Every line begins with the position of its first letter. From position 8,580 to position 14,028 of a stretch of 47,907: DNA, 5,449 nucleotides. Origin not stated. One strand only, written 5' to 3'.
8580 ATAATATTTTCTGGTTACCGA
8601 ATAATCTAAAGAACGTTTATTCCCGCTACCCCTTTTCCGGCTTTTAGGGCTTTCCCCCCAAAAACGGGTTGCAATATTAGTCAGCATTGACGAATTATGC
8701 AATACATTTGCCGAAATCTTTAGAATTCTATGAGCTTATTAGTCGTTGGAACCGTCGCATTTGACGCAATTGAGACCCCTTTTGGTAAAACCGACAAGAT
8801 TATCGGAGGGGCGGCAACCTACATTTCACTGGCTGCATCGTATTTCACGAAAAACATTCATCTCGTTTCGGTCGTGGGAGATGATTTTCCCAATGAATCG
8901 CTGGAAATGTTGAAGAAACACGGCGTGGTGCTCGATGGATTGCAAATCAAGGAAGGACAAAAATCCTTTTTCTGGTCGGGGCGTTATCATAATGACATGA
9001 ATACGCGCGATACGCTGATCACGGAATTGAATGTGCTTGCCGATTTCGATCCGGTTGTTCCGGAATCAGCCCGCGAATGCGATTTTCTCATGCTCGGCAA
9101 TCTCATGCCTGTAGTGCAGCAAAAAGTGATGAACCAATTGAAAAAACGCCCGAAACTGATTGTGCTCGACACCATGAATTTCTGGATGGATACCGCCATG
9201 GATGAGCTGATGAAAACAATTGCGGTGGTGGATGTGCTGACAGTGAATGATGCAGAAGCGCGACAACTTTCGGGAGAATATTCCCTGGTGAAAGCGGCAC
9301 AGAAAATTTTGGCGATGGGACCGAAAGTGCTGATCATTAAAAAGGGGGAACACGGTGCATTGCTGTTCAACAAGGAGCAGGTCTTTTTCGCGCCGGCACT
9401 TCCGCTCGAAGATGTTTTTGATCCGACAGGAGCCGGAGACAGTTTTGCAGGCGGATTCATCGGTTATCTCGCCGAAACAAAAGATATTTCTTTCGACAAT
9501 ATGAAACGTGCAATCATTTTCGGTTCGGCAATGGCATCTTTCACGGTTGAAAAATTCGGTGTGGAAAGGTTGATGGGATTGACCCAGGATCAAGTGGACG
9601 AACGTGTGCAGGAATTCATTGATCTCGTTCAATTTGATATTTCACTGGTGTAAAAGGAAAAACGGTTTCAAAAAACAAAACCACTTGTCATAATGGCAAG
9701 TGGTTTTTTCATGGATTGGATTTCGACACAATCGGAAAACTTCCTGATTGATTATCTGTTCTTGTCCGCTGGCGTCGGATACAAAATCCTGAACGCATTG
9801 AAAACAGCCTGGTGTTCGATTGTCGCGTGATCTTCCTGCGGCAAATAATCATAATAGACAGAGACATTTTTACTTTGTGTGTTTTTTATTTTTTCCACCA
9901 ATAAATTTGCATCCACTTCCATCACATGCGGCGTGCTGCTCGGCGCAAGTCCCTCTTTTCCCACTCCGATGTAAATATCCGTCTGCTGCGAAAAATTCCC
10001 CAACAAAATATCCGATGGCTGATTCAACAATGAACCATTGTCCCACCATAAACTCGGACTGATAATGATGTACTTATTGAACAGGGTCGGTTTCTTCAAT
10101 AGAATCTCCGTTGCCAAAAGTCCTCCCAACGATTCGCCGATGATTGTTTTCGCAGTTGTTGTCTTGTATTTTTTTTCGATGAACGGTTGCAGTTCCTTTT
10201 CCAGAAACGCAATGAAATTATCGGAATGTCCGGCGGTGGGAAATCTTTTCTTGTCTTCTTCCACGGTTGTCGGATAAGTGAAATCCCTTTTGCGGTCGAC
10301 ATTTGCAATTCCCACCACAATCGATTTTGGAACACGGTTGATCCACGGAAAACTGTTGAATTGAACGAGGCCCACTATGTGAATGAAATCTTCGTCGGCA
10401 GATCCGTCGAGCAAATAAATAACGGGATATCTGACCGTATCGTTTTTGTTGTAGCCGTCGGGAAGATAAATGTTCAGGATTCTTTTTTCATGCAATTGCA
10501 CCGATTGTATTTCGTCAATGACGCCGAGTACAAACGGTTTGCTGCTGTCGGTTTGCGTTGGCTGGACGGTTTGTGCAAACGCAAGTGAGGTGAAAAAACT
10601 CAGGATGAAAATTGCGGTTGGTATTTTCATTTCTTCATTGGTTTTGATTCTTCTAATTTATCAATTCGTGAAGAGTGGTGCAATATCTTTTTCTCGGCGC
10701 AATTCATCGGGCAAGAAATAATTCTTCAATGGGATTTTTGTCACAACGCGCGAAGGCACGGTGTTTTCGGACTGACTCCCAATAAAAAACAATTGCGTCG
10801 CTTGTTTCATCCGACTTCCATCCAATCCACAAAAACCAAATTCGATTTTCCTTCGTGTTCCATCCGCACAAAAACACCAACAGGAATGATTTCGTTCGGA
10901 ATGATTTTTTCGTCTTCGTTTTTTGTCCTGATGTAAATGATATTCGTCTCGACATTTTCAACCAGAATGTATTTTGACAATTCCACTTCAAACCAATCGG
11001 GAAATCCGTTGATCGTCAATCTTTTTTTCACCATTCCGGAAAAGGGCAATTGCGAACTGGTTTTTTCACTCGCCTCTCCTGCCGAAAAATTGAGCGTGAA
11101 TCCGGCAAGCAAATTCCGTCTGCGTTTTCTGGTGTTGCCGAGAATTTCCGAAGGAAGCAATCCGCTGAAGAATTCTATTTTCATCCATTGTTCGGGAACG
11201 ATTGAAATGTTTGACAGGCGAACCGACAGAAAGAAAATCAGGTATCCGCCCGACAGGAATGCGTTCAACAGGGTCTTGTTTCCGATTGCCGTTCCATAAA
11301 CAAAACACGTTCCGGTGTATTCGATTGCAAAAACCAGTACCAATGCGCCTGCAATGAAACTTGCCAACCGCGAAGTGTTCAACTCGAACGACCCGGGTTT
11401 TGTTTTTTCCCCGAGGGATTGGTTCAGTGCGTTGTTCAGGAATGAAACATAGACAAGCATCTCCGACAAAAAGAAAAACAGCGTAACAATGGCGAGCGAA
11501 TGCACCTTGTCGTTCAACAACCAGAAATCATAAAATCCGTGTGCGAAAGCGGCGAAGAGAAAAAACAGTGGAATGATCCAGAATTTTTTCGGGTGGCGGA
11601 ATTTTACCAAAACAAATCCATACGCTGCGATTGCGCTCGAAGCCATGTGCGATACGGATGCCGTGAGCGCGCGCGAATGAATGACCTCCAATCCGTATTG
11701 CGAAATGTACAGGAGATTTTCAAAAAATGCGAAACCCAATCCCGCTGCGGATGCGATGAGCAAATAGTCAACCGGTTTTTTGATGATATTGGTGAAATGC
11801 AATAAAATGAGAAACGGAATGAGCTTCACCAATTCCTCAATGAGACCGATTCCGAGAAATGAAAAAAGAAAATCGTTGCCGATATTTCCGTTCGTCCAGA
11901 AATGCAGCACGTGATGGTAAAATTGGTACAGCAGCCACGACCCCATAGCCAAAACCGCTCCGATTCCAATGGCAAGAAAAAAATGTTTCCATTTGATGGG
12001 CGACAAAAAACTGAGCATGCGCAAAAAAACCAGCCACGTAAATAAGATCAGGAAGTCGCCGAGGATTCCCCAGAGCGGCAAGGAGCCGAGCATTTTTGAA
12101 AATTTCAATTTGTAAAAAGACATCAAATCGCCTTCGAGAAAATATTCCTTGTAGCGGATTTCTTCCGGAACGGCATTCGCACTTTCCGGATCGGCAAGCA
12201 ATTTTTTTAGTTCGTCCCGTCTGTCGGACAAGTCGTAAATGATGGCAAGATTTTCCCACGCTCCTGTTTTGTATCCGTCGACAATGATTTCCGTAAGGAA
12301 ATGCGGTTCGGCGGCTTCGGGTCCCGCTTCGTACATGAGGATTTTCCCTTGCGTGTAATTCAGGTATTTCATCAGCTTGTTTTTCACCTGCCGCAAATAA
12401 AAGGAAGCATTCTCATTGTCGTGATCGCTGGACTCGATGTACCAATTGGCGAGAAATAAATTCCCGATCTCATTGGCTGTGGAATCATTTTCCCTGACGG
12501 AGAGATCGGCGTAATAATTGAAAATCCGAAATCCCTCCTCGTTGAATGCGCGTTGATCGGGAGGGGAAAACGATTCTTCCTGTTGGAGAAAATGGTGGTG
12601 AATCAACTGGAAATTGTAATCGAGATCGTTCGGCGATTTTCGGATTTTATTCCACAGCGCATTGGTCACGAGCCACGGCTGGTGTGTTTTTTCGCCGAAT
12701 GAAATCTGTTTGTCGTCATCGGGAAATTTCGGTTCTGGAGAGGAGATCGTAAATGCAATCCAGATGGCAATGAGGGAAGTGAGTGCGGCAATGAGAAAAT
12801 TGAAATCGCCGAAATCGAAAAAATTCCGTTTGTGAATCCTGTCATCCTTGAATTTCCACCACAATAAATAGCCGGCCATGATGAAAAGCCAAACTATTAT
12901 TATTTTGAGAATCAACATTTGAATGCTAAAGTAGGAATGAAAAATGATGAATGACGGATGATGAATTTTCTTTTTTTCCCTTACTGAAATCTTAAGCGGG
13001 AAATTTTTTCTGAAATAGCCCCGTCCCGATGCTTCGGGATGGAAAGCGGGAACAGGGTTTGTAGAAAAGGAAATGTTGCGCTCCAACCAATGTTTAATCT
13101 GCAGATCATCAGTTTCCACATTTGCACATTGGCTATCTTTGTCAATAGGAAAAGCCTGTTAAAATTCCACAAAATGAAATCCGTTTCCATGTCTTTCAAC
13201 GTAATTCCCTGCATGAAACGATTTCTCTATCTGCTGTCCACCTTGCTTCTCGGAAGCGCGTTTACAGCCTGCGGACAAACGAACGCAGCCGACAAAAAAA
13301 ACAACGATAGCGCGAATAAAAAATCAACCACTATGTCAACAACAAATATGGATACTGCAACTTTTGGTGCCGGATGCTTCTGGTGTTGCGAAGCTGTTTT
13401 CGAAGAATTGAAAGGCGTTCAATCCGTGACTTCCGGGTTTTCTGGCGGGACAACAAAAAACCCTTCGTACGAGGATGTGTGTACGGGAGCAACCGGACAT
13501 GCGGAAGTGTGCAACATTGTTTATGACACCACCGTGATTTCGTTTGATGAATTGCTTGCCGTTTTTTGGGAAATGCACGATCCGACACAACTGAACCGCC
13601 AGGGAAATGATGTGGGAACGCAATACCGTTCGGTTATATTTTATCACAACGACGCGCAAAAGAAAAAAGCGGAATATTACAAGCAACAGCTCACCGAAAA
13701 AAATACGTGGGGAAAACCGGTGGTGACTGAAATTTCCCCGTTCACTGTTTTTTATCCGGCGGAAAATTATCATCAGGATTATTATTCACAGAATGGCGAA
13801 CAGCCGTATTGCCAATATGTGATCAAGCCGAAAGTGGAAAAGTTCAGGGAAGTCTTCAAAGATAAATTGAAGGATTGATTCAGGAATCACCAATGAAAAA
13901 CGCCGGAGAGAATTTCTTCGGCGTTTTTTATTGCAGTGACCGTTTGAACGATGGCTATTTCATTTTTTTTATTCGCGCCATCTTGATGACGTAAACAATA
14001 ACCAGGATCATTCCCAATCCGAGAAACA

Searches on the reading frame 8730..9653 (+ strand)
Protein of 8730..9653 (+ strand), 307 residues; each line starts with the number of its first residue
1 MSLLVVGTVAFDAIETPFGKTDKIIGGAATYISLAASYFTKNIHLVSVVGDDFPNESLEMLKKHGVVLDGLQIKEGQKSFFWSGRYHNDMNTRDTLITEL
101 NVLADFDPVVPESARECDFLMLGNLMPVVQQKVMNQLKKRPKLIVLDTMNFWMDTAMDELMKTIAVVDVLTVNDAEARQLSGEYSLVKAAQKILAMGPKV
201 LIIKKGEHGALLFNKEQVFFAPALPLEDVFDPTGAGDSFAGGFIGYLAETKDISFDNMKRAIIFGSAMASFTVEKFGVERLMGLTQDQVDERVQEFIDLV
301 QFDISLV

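Call 43: search_protein_families(library=pfam, proteins=[window:8730-9653:+], max_evalue=0.00001)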
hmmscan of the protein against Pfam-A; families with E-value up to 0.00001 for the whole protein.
window:8730-9653:+ (307 aa): 1 family
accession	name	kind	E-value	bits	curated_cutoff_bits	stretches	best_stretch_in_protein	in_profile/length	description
PF00294.29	PfkB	-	3.5e-37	128.8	25.8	1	20-278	30-295/302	pfkB family carbohydrate kinase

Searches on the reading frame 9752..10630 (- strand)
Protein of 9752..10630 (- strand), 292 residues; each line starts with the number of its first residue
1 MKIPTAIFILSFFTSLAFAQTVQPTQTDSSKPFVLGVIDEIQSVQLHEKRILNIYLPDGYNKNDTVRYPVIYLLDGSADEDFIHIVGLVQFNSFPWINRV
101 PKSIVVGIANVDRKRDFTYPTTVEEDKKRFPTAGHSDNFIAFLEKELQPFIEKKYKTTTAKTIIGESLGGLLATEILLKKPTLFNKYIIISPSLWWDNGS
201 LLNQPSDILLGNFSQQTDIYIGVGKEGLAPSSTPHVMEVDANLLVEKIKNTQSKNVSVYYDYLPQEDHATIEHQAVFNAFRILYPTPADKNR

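Call 43: search_protein_families(library=pfam, proteins=[window:9752-10630:-], max_evalue=0.00001)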
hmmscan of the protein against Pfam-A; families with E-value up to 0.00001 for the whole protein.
window:9752-10630:- (292 aa): 1 family
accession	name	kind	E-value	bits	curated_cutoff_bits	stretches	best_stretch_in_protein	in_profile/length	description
PF00756.26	Esterase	-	1.4e-22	81.1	22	1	44-227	2-194/251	Putative esterase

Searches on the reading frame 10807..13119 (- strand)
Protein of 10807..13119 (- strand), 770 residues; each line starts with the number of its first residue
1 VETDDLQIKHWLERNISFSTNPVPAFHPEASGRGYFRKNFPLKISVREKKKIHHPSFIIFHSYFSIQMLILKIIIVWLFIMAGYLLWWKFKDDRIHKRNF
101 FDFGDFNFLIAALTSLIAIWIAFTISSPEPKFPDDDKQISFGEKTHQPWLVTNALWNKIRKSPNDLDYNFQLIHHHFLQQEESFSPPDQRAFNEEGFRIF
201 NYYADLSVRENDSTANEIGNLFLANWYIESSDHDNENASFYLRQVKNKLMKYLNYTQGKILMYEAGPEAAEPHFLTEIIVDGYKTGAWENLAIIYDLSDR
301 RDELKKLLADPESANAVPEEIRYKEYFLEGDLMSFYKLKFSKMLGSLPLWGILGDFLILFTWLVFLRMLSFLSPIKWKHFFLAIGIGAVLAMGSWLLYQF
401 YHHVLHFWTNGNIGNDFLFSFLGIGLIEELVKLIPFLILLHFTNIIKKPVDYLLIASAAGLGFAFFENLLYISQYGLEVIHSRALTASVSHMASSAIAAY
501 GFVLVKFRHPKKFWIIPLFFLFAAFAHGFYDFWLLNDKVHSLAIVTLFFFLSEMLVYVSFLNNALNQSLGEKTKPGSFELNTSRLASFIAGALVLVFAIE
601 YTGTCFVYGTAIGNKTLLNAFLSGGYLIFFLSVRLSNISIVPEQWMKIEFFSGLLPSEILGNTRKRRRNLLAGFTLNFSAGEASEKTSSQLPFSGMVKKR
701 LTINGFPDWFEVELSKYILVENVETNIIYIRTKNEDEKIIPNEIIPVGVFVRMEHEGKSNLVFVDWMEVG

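Call 43: search_protein_families(library=pfam, proteins=[window:10807-13119:-], max_evalue=0.00001)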
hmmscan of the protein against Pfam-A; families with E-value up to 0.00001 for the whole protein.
window:10807-13119:- (770 aa): 1 family
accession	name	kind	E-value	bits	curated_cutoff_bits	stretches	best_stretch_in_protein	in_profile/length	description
PF13367.11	PrsW-protease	-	3.5e-22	79.4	23.5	1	377-548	3-189/196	PrsW family intramembrane metalloprotease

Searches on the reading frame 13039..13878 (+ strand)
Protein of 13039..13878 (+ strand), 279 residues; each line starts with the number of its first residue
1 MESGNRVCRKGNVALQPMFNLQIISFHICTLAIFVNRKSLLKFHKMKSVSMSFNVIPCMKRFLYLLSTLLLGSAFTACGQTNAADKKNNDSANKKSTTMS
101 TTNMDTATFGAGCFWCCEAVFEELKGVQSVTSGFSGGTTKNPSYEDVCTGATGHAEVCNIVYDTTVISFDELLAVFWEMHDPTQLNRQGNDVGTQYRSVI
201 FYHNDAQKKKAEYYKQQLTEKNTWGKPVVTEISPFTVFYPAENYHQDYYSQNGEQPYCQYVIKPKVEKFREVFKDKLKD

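Call 43: search_protein_families(library=pfam, proteins=[window:13039-13878:+], max_evalue=0.00001)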
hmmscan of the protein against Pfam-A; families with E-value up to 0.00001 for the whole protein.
window:13039-13878:+ (279 aa): 1 family
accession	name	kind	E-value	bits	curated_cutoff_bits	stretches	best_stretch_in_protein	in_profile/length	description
PF01625.27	PMSR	-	2.7e-67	226.2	23.7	1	106-259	1-153/153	Peptide methionine sulfoxide reductase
